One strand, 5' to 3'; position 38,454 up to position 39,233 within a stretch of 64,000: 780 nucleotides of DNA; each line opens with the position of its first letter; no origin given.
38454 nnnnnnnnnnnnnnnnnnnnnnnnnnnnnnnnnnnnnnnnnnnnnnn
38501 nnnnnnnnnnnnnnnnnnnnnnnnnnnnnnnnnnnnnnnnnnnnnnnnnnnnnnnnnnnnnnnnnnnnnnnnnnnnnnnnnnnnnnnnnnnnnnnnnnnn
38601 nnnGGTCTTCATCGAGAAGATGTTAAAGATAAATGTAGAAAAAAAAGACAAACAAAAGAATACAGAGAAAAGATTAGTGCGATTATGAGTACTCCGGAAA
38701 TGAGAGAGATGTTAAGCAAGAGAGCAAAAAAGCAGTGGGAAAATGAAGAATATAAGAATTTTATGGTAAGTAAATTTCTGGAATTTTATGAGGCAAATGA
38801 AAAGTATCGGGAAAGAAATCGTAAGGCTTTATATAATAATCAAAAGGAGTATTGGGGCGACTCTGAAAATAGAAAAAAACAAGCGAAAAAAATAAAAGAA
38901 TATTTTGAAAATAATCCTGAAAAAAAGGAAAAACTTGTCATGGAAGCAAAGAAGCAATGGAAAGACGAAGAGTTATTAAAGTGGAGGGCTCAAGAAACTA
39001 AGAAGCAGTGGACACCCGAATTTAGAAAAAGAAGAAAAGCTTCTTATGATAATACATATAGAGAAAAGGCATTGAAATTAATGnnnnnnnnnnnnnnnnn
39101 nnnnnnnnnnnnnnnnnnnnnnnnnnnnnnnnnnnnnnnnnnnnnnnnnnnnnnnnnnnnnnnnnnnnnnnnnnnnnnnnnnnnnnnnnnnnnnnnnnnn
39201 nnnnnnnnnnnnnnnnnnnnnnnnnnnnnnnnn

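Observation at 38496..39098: The intein's endonuclease module is HNH-type, followed by Lys/Glu/Trp-rich tandem repeats (AKKQW...)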

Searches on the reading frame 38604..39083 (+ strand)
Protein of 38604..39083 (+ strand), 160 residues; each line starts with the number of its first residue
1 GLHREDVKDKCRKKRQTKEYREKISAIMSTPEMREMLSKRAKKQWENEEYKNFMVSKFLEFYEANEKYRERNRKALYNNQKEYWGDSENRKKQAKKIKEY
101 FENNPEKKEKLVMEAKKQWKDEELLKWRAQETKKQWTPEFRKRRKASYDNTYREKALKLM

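Call 55: search_protein_representatives(alignment_id=A5)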
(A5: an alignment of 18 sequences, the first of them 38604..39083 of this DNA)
Query: 18 sequences, 160 profile positions. Proteins with E-value up to 0.001 (for the whole library): 299; up to 1e-10: 91; up to 1e-30: 35. The best 150 are listed.
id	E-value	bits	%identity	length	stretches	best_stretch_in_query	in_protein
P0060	5.1e-61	222.0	-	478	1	1-160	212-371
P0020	4.5e-60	218.9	-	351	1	1-160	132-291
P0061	6.2e-60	218.4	-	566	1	1-160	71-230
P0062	1.5e-57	210.8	-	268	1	2-160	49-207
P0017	1.8e-57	210.5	-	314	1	1-160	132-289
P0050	1.8e-55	203.9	-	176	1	16-160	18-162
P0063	8.5e-55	201.8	-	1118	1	1-160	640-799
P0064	8.7e-55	201.7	-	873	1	1-160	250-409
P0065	2.8e-54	200.1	-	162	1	1-146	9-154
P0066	2.5e-53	197.0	-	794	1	1-158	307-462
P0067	8.3e-52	192.0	-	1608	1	1-160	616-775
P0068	2.6e-51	190.4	-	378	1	1-159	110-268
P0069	5.5e-51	189.4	-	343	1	2-160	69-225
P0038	1.3e-50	188.2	-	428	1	28-160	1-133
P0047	6.1e-50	186.0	-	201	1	28-160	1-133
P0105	7.7e-20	88.1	-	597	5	20-142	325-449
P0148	4.2e-10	56.5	-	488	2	30-146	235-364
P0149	1.3e-09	54.9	-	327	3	28-130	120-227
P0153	3.0e-09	53.7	-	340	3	9-128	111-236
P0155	3.5e-09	53.5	-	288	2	17-153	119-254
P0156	3.6e-09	53.4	-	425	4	15-66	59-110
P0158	6.3e-09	52.7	-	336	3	4-109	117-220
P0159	8.2e-09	52.3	-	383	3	16-73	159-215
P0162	1.6e-08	51.4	-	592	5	13-117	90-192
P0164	3.4e-08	50.3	-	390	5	78-118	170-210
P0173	1.6e-07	48.1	-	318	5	3-53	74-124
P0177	2.5e-07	47.4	-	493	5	61-119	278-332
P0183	3.8e-07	46.9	-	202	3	74-125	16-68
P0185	5.4e-07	46.4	-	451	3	4-74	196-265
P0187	6.6e-07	46.1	-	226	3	76-122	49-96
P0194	1.2e-06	45.3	-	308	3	23-126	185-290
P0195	1.4e-06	45.1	-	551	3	13-147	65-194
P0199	1.8e-06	44.7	-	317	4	71-130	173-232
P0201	2.1e-06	44.5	-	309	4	74-128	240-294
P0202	2.5e-06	44.2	-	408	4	52-112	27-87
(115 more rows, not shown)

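Call 57: search_protein_families(library=pfam, alignment_id=A6, max_evalue=0.01)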
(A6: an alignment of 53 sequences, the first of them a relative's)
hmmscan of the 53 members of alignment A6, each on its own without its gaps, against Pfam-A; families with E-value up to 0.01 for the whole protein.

A. member 1, P0105 (597 aa): 1 family
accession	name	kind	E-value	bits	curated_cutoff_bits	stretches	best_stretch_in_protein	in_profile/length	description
PF17898.6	GerD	-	1.3e-05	25.5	29.5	0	223-348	8-112/114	Spore germination GerD central core domain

B. families by the number of members that match (of 53 scanned): 57 families (the first 25 are shown)
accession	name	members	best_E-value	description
PF17898.6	GerD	19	3.7e-23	Spore germination GerD central core domain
PF01541.30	GIY-YIG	11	3e-11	GIY-YIG catalytic domain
PF17830.6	STI1-HOP_DP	9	5.7e-08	STI1/HOP, DP domain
PF14890.11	Intein_splicing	5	2.6e-21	Intein splicing domain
PF02979.21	NHase_alpha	5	0.00018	Nitrile hydratase, alpha chain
PF25680.1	Mom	4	1.6e-21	Mom protein family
PF18741.7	MTES_1575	4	4.6e-07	REase_MTES_1575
PF22083.2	I-HmuI_NUMOD-like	4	8.9e-07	DNA endonuclease I-HmuI-like, NUMOD-like domain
PF00204.31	DNA_gyraseB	3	4.9e-50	DNA gyrase B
PF00986.26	DNA_gyraseB_C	3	3.3e-32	DNA gyrase B subunit, carboxyl terminus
PF01751.28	Toprim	3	3.2e-13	Toprim domain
PF07460.16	NUMOD3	3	1.1e-12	NUMOD3 motif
PF04480.18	DUF559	3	1.1e-08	Protein of unknown function (DUF559)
PF16525.10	MHB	3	7.1e-05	Haemophore, haem-binding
PF13392.12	HNH_3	3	0.00023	HNH endonuclease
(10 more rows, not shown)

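Call 59: search_protein_families(library=pfam, proteins=[P0158, P0164, P0155, P0153, P0159, P0148, P0149, P0156, P0173, P0177], max_evalue=0.1)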
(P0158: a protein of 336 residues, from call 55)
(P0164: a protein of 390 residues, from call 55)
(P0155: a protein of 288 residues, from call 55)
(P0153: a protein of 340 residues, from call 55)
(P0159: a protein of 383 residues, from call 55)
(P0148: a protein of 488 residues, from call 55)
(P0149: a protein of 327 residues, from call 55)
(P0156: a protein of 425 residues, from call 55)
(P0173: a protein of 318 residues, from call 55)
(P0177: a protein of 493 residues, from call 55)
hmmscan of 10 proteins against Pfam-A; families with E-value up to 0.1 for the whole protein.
P0158 (336 aa): 7 families
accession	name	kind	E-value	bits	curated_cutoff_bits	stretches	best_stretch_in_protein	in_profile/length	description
PF17898.6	GerD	-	4.8e-08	33.4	29.5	2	117-228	18-112/114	Spore germination GerD central core domain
PF01541.30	GIY-YIG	-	0.00032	21.4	22.6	1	6-92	2-74/78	GIY-YIG catalytic domain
PF12732.12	YtxH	-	0.0068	17.3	37.5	0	151-212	27-62/71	YtxH-like protein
PF20507.4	DUF6733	-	0.04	13.8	27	0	15-66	193-239/243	Family of unknown function (DUF6733)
PF16566.10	CREPT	-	0.046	14.2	29.3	0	106-173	46-108/147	Cell-cycle alteration and expression-elevated protein in tumour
PF18698.7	HisK_sensor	-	0.05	14.4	27.3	0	115-189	4-79/126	Histidine kinase sensor domain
PF02979.21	NHase_alpha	-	0.061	13.2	27.2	0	172-190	42-60/184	Nitrile hydratase, alpha chain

P0164 (390 aa): 8 families
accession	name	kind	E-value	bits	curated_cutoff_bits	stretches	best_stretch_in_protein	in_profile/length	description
PF11304.13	DUF3106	-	1.2e-07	32.6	24.3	1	262-327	17-83/104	Protein of unknown function (DUF3106)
PF05227.19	CHASE3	-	3.5e-05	24.2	28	0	170-207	39-76/138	CHASE3 domain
PF22083.2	I-HmuI_NUMOD-like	-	0.0018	18.3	27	1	369-387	28-46/46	DNA endonuclease I-HmuI-like, NUMOD-like domain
PF16525.10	MHB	-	0.002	18.7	27.4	0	170-201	31-60/77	Haemophore, haem-binding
PF05596.16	Taeniidae_ag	-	0.014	15.6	31.9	0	105-122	32-49/55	Taeniidae antigen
PF07460.16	NUMOD3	-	0.041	14.3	20.4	0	179-190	6-17/37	NUMOD3 motif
PF21889.1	TPR1-like_2nd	-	0.059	14.1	27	0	244-274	95-125/125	TPR1-like, CTLH-containing domain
PF23257.1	DUF7071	-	0.06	13.5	27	0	247-272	24-49/68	Domain of unknown function (DUF7071)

P0155 (288 aa): 3 families
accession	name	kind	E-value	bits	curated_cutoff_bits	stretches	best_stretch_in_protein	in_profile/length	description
PF17830.6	STI1-HOP_DP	-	0.0039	17.5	29.1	0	148-161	19-32/55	STI1/HOP, DP domain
PF22945.2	LEM-3_GIY-YIG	-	0.0045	17.4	27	1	29-93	28-96/151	LEM-3-like GIY-YIG domain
PF01374.23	Glyco_hydro_46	-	0.014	15.4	27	1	120-234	60-177/210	Glycosyl hydrolase family 46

P0153 (340 aa): 1 family
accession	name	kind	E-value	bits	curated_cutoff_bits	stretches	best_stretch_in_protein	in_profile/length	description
PF13392.12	HNH_3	-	0.0046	17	24.8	1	279-297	21-39/46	HNH endonuclease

P0159 (383 aa): 7 families
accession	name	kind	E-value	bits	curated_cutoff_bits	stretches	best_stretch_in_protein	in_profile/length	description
PF17898.6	GerD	-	2.4e-07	31.2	29.5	1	116-219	11-111/114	Spore germination GerD central core domain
PF01844.29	HNH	-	0.00011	22.7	21.4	1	281-321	1-46/47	HNH endonuclease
PF13392.12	HNH_3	-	0.00023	21.2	24.8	1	291-315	19-43/46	HNH endonuclease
PF10346.14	Con-6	-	0.00039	20.7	25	1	213-227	4-18/34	Conidiation protein 6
PF02979.21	NHase_alpha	-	0.0031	17.4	27.2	0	126-178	42-90/184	Nitrile hydratase, alpha chain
PF11748.13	DUF3306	-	0.018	16.2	25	0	225-246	81-103/120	Protein of unknown function (DUF3306)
PF09606.15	Med15_N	-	0.091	12.9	24.1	0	100-129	5-34/72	ARC105/Med15 mediator subunit N-terminal KIX domain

P0148 (488 aa): 1 family
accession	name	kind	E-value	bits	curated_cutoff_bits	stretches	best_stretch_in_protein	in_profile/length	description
PF19835.5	SegE_GIY-YIG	-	0.019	15.7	25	1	136-210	14-101/123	Putative endonuclease segE, GIY-YIG domain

P0149 (327 aa): 0 families

P0156 (425 aa): 13 families
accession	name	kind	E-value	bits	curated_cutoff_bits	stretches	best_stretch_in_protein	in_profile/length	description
PF17898.6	GerD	-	1.1e-13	51.6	29.5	2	190-283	24-104/114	Spore germination GerD central core domain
PF17830.6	STI1-HOP_DP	-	7.8e-06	26.1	29.1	0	207-225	13-31/55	STI1/HOP, DP domain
PF03852.21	Vsr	-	0.0004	20.6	27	1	322-377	20-73/74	DNA mismatch endonuclease Vsr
PF04480.18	DUF559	-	0.00046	20.5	20.6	1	335-408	30-93/109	Protein of unknown function (DUF559)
PF01381.28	HTH_3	-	0.0022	18.5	23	1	14-42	6-31/55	Helix-turn-helix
PF04545.22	Sigma70_r4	-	0.0055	16.6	24.1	1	15-39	15-39/50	Sigma-70, region 4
PF13518.12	HTH_28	-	0.0068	16.9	25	1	15-43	8-35/52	Helix-turn-helix domain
PF16715.11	CDPS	-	0.0088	16.2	27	1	152-211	87-144/220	Cyclodipeptide synthase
PF15882.10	DUF4735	-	0.016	15.3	31.2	1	145-248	22-128/283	Domain of unknown function (DUF4735)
PF21849.1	DUF6908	-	0.036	14.4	27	0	251-283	48-79/123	Domain of unknown function (DUF6908)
PF13384.12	HTH_23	-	0.039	14.2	24.6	0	17-42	15-39/50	Homeodomain-like domain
PF13560.12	HTH_31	-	0.055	14.2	27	0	18-42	12-36/64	Helix-turn-helix domain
PF18741.7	MTES_1575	-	0.056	14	38.2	1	327-406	3-79/96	REase_MTES_1575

P0173 (318 aa): 2 families
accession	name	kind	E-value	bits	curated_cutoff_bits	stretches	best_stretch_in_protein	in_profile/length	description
PF17898.6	GerD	-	5.5e-05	23.6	29.5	0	13-83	20-81/114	Spore germination GerD central core domain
PF03852.21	Vsr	-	0.0082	16.4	27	1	238-265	47-71/74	DNA mismatch endonuclease Vsr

P0177 (493 aa): 3 families
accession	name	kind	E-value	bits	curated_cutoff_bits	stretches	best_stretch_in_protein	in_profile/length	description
PF01541.30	GIY-YIG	-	1.1e-07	32.4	22.6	1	19-98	2-74/78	GIY-YIG catalytic domain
PF22083.2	I-HmuI_NUMOD-like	-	8.7e-05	22.5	27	0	473-491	28-46/46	DNA endonuclease I-HmuI-like, NUMOD-like domain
PF16525.10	MHB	-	0.031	14.9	27.4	0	220-270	17-61/77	Haemophore, haem-binding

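Call 63: search_protein_families(library=pfam, proteins=[P0195, P0194, P0199, P0201, P0183, P0187, P0185, P0202, P0162, P0105], max_evalue=0.1)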
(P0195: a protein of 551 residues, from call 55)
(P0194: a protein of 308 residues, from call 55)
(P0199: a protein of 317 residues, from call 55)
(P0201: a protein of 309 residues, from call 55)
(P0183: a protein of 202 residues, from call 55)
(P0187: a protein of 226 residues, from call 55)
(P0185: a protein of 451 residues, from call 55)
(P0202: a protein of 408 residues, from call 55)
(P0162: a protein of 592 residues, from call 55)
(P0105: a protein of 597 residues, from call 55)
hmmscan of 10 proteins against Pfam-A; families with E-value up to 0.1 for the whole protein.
P0195 (551 aa): 8 families
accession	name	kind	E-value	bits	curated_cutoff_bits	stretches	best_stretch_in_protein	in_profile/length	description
PF00856.33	SET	-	1.8e-11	44.8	22.4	1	425-537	1-105/105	SET domain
PF16276.10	NPM1-C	-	2.7e-08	34.1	29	0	117-147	1-31/49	Nucleophosmin C-terminal domain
PF21549.2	PRDM2_PR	-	2.1e-07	31.1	27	1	423-541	10-117/123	PR domain zinc finger protein 2, PR domain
PF07460.16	NUMOD3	-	9.4e-07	29.1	20.4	0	234-248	4-18/37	NUMOD3 motif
PF00681.25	Plectin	-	4.2e-05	23.7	20.5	1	225-241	20-38/39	Plectin repeat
PF09317.16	ACDH_C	-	0.0033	17.5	25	2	124-217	183-277/284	Acyl-CoA dehydrogenase, C-terminal, bacterial type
PF08666.17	SAF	-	0.016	16.2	21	0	426-450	2-26/63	SAF domain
PF17898.6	GerD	-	0.047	14.1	29.5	0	132-179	68-111/114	Spore germination GerD central core domain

P0194 (308 aa): 3 families
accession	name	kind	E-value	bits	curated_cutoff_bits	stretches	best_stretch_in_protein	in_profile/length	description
PF01541.30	GIY-YIG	-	4.3e-06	27.4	22.6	1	8-88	2-74/78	GIY-YIG catalytic domain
PF09606.15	Med15_N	-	0.0076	16.4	24.1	0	119-152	2-36/72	ARC105/Med15 mediator subunit N-terminal KIX domain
PF02979.21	NHase_alpha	-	0.035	13.9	27.2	0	121-160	48-87/184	Nitrile hydratase, alpha chain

P0199 (317 aa): 3 families
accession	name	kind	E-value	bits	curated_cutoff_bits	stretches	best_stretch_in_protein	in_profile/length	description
PF04545.22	Sigma70_r4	-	0.0045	16.9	24.1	1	280-305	18-43/50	Sigma-70, region 4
PF02526.19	GBP_repeat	-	0.046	13.9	25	0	111-125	9-23/38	Glycophorin-binding protein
PF17898.6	GerD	-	0.077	13.4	29.5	0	96-131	34-69/114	Spore germination GerD central core domain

P0201 (309 aa): 1 family
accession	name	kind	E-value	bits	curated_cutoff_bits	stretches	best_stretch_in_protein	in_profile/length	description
PF22945.2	LEM-3_GIY-YIG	-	9.2e-08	32.7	27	1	5-117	2-109/151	LEM-3-like GIY-YIG domain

P0183 (202 aa): 2 families
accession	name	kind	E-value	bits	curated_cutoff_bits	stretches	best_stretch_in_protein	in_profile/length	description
PF22083.2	I-HmuI_NUMOD-like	-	8.9e-07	28.8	27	1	154-190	11-46/46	DNA endonuclease I-HmuI-like, NUMOD-like domain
PF07453.19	NUMOD1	-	0.00042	20.9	22.8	1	149-177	10-37/37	NUMOD1 domain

P0187 (226 aa): 5 families
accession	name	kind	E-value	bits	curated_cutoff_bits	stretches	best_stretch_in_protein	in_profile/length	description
PF16525.10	MHB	-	0.011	16.4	27.4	0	68-100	16-48/77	Haemophore, haem-binding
PF23195.1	UBQLN1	-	0.014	15.5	27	1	113-154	18-60/70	Ubiquilin-1-like domain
PF21229.3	TdIF1_2nd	-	0.027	14.9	27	1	73-134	22-81/97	TdIF1, C-terminal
PF22083.2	I-HmuI_NUMOD-like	-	0.052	13.6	27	0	200-221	25-46/46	DNA endonuclease I-HmuI-like, NUMOD-like domain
PF05235.19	CHAD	-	0.095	13.1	25.6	0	72-133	80-140/228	CHAD domain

P0185 (451 aa): 1 family
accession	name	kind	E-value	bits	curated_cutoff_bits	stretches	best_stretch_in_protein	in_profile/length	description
PF17898.6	GerD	-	1.4e-10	41.6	29.5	2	285-352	42-109/114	Spore germination GerD central core domain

P0202 (408 aa): 4 families
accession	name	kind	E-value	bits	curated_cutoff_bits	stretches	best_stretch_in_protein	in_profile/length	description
PF02671.26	PAH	-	0.00019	21.5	21.3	0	53-81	8-36/45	Paired amphipathic helix repeat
PF04480.18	DUF559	-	0.00058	20.1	20.6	1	304-403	13-105/109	Protein of unknown function (DUF559)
PF05443.17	ROS_MUCR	-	0.0027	18.2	25.4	1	4-44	63-106/123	ROS/MUCR transcriptional regulator protein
PF16525.10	MHB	-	0.027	15.1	27.4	0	196-241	20-59/77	Haemophore, haem-binding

P0162 (592 aa): 5 families
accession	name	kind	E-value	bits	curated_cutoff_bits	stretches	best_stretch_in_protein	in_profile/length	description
PF17898.6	GerD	-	1.5e-07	31.8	29.5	1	94-134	69-109/114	Spore germination GerD central core domain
PF17830.6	STI1-HOP_DP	-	1.6e-06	28.3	29.1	0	223-290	3-51/55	STI1/HOP, DP domain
PF07319.16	DnaI_N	-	0.0088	17.1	24.1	0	204-242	4-42/94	Primosomal protein DnaI N-terminus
PF16829.10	ATR13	-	0.027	15.3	25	0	155-188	45-78/101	Avirulence protein ATR13, RxLR effector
PF20362.3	DUF6657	-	0.041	14.4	27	0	354-381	97-124/142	Family of unknown function (DUF6657)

P0105 (597 aa): 4 families
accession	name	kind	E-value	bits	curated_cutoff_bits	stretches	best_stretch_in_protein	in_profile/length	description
PF17898.6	GerD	-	1.3e-05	25.5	29.5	0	223-348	8-112/114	Spore germination GerD central core domain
PF07006.16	DUF1310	-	0.022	15.4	30.1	1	497-567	37-107/119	Protein of unknown function (DUF1310)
PF11812.13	DUF3333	-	0.043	14.4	26.5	0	207-241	64-98/151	Domain of unknown function (DUF3333)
PF18865.6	AbiJ_NTD5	-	0.057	13.8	26.7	0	293-317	48-72/93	AbiJ N-terminal domain 5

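Call 71: search_solved_structures(query=A5, max_evalue=10, show_alignments=3)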
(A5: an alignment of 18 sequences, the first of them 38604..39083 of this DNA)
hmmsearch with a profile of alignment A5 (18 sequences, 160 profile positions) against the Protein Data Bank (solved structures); distinct sequences matched with E-value up to 10: 0.
